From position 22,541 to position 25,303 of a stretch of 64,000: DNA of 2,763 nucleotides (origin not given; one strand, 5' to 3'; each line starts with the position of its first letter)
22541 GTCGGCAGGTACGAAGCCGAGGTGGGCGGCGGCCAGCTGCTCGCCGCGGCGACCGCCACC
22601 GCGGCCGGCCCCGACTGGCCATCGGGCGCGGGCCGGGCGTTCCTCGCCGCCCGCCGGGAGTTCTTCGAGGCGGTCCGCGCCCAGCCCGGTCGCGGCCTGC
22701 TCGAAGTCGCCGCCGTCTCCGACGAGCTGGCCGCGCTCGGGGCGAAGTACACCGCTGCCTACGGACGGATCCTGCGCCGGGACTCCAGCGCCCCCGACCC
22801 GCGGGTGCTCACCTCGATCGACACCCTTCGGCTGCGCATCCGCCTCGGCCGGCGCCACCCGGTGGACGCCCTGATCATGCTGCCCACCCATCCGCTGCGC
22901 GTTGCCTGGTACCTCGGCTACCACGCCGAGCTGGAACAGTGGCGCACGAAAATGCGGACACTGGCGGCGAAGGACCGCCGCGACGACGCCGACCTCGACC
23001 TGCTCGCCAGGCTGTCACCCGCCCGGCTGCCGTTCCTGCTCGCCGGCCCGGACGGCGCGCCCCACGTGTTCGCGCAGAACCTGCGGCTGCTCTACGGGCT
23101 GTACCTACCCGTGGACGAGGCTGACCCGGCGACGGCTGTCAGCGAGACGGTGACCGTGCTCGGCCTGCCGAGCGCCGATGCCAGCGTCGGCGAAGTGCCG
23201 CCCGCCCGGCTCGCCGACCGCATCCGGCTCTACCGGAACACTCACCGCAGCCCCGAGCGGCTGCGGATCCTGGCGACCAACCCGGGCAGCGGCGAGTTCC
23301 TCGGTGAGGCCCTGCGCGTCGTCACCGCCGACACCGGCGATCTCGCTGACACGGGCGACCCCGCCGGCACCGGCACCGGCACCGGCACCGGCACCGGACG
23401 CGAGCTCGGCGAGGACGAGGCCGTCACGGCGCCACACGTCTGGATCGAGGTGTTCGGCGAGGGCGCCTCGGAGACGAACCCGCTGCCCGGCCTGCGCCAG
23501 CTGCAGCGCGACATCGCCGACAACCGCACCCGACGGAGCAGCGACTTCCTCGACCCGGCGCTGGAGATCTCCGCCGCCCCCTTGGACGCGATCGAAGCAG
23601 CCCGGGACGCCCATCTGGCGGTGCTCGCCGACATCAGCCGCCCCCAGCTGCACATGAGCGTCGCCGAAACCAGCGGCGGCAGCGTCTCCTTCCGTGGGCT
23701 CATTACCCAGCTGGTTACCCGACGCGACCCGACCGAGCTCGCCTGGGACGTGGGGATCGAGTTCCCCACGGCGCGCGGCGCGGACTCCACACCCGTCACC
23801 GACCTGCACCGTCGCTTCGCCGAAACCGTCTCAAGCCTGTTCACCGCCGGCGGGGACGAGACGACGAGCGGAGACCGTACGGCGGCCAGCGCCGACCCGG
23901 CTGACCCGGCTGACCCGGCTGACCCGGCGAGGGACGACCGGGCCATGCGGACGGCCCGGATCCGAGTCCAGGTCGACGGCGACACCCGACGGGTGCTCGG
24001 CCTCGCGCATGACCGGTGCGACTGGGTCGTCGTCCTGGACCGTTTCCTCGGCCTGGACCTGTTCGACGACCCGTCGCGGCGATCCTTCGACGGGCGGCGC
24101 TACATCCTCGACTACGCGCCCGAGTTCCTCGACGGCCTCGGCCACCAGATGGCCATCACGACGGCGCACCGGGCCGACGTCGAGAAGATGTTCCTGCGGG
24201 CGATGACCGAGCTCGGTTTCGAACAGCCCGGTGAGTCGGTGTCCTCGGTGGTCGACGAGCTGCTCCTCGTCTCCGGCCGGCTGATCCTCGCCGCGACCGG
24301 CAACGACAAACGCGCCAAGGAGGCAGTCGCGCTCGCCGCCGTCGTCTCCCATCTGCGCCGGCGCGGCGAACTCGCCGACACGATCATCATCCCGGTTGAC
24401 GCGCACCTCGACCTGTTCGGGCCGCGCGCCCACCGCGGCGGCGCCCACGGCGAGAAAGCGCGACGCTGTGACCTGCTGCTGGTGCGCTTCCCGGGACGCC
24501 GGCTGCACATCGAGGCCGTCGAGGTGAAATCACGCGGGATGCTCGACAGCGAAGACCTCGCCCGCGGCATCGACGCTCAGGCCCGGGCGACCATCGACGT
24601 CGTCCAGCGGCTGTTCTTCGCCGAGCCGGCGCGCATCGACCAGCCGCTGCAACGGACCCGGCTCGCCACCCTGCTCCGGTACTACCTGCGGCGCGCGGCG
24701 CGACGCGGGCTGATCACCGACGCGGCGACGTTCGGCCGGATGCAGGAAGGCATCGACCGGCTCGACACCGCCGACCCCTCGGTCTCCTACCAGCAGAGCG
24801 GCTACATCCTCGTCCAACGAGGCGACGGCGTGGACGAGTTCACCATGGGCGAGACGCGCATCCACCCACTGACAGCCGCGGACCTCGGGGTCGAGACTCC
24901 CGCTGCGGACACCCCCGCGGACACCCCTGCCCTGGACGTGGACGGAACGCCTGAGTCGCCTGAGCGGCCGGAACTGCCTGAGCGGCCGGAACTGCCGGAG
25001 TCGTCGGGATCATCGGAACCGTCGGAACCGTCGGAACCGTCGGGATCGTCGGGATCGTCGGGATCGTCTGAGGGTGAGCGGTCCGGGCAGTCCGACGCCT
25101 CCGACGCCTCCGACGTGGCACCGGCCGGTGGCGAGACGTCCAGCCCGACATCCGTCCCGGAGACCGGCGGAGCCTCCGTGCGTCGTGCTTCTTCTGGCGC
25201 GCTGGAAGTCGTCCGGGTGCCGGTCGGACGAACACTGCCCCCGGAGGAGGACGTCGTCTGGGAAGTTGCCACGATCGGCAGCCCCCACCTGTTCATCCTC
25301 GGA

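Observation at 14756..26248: Candidate novel defence/regulatory operon: a NERD–pseudokinase–kinase–P-loop protein, a 559-aa unknown protein and a 1744-aa HerA/FtsK-like ATPase, divergent from the DISARM-like locus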

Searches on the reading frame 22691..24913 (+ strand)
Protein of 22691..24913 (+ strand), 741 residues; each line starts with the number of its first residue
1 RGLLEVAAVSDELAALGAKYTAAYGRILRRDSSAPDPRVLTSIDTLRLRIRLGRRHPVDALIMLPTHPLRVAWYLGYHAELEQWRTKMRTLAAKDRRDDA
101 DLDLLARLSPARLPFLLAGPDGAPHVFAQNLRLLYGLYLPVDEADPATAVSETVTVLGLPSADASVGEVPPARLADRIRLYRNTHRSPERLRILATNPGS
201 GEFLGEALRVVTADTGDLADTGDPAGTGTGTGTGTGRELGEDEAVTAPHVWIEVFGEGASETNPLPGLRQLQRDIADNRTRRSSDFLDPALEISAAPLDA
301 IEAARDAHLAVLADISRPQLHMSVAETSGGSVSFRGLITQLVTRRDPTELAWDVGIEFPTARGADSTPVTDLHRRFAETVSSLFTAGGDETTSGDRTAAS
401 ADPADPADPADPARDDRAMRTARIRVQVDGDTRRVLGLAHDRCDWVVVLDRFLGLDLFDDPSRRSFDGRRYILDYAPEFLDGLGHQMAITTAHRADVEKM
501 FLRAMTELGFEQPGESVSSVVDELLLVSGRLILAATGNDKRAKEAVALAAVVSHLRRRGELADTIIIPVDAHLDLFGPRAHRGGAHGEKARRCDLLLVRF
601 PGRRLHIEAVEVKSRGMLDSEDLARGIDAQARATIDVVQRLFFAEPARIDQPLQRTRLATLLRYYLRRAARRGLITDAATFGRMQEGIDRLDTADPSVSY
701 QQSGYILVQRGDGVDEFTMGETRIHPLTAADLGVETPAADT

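Call 93: predict_structure(alignment_id=A2)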
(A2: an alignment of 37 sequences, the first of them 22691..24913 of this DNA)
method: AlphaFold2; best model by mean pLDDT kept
length: 741 residues; sequences in the alignment: 37
mean_pLDDT: 80.4   pTM: 0.85
mean pLDDT of the five models: 80.4, 79.7, 79.3, 77.7, 77.4
residues with pLDDT >= 90: 249; 70-90: 337; 50-70: 79; < 50: 76
segments of 3 or more residues with pLDDT < 50: 1-5, 216-243, 389-415, 584-587, 735-741
pLDDT, mean of each block of 10 residues (from residue 1): 56 92 88 73 92 83 93 91 89 82 82 90 91 89 89 88 78 88 84 92 90 58 37 35 66 80 76 81 62 89 93 91 70 79 85 83 66 90 70 43 46 56 91 91 93 84 67 79 70 84 85 82 90 84 92 94 95 76 54 94 93 76 90 93 87 89 91 92 89 86 88 81 88 48 32
secondary structure, 60 per line:
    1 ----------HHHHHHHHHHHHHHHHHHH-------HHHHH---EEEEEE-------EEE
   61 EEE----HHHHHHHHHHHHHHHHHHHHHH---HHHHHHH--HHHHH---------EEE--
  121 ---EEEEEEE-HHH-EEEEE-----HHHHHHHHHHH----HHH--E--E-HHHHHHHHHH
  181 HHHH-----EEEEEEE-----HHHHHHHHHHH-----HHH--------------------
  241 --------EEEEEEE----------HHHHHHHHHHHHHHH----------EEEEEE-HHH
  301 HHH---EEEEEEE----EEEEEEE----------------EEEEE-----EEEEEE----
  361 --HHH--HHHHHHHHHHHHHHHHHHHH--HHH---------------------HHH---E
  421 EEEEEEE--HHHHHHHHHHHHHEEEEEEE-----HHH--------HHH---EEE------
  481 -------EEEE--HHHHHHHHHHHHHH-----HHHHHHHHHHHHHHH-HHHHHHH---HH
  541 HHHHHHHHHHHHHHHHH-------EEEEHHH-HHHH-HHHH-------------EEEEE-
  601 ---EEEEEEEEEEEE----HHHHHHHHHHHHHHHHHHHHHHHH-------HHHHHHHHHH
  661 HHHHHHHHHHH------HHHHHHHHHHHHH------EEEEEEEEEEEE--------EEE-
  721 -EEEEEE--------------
elements in order (helices of 4 or more, strands of 3 or more residues): H11-29 H37-41 E45-50 E58-63 H68-89 H93-99 H102-106 E116-118 E124-130 E136-140 H146-156 H171-184 E190-196 H202-212 E249-255 H266-280 E291-296 H298-303 E307-313 E318-324 E341-345 E351-356 H368-387 E420-427 H430-442 E443-449 E472-474 E488-491 H494-507 H513-527 H529-535 H539-557 E565-568 H573-576 H578-581 E595-599 E604-615 H620-643 H651-671 H678-690 E697-708 E717-719 E722-727

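Call 107: fold_search(model_id=the predicted structure, library=pdb)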
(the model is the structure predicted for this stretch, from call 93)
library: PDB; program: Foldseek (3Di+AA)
matches with E <= 10: 536; with E <= 0.001: 0
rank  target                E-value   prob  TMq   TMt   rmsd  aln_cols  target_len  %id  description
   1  3vyw_A                1.1e-03  0.94  0.13  0.27  19.9       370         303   12  Crystal structure of MNMC2 from Aquifex Aeolicus (released 2012-10-17)
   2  3vyw_B                1.7e-03  0.89  0.13  0.26  20.4       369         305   13  Crystal structure of MNMC2 from Aquifex Aeolicus (released 2012-10-17)
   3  1zkd_A                3.5e-03  0.91  0.16  0.29  16.2       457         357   12  X-Ray structure of the putative protein Q6N1P6 from Rhodopseudomonas palustris at the resolution 2.1 A , Northeast Str (released 2005-05-10)
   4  1zkd_B                3.8e-03  0.96  0.15  0.29  16.2       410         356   12  X-Ray structure of the putative protein Q6N1P6 from Rhodopseudomonas palustris at the resolution 2.1 A , Northeast Str (released 2005-05-10)
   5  3vyw_D                4.5e-03  0.80  0.12  0.25  19.9       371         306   13  Crystal structure of MNMC2 from Aquifex Aeolicus (released 2012-10-17)
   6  5ztz_A                1.8e-02  0.89  0.12  0.21  12.2       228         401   11  Proteobacterial origin of protein arginine methylation and regulation of Complex I assembly by MidA (released 2018-08-22)
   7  5b3h_D                2.1e-02  0.38  0.10  0.18  18.9       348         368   11  The crystal structure of the JACKDAW/IDD10 bound to the heterodimeric SHR-SCR complex (released 2017-03-01)
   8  9o4j_A                3.3e-02  0.47  0.14  0.21  26.2       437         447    9  Cryo-EM Structure of the Arabidopsis GA3-GID1A-RGA Complex (released 2025-07-23)
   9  5zu0_A                5.5e-02  0.80  0.12  0.21  12.1       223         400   12  Proteobacterial origin of protein arginine methylation and regulation of Complex I assembly by MidA (released 2018-08-22)
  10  5b3g_A                7.8e-02  0.33  0.11  0.19  16.1       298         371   10  The crystal structure of the heterodimer of SHORT-ROOT and SCARECROW GRAS domains (released 2017-03-01)
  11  1jqe_A                9.5e-02  0.30  0.12  0.25  14.7       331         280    9  Crystal Structure Analysis of Human Histamine Methyltransferase (Ile105 Polymorphic Variant) Complexed with AdoHcy and (released 2002-08-06)
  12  4g67                  1.0e-01  0.47  0.12  0.20  14.8       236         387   13  Crystal structure of a COG1565 superfamily member and likely methyl transferase from Burkholderia thailandensis bound to (released 2012-08-01)
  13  5b3h_A                1.0e-01  0.25  0.10  0.18  16.3       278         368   12  The crystal structure of the JACKDAW/IDD10 bound to the heterodimeric SHR-SCR complex (released 2017-03-01)
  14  5b3h_E                1.1e-01  0.28  0.15  0.24  16.1       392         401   10  The crystal structure of the JACKDAW/IDD10 bound to the heterodimeric SHR-SCR complex (released 2017-03-01)
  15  5b3h_B                1.1e-01  0.20  0.16  0.25  19.6       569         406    8  The crystal structure of the JACKDAW/IDD10 bound to the heterodimeric SHR-SCR complex (released 2017-03-01)
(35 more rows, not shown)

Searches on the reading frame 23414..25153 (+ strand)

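Call 39: search_protein_families(library=padloc, proteins=[window:23414-25153:+], max_evalue=0.1)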
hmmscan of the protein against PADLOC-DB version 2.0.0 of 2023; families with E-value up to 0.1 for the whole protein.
window:23414-25153:+ (580 aa): 1 family
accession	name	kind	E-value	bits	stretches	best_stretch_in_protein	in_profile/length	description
PDLC02806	SspH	-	0.0034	12.9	1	180-421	974-1207/1766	SspH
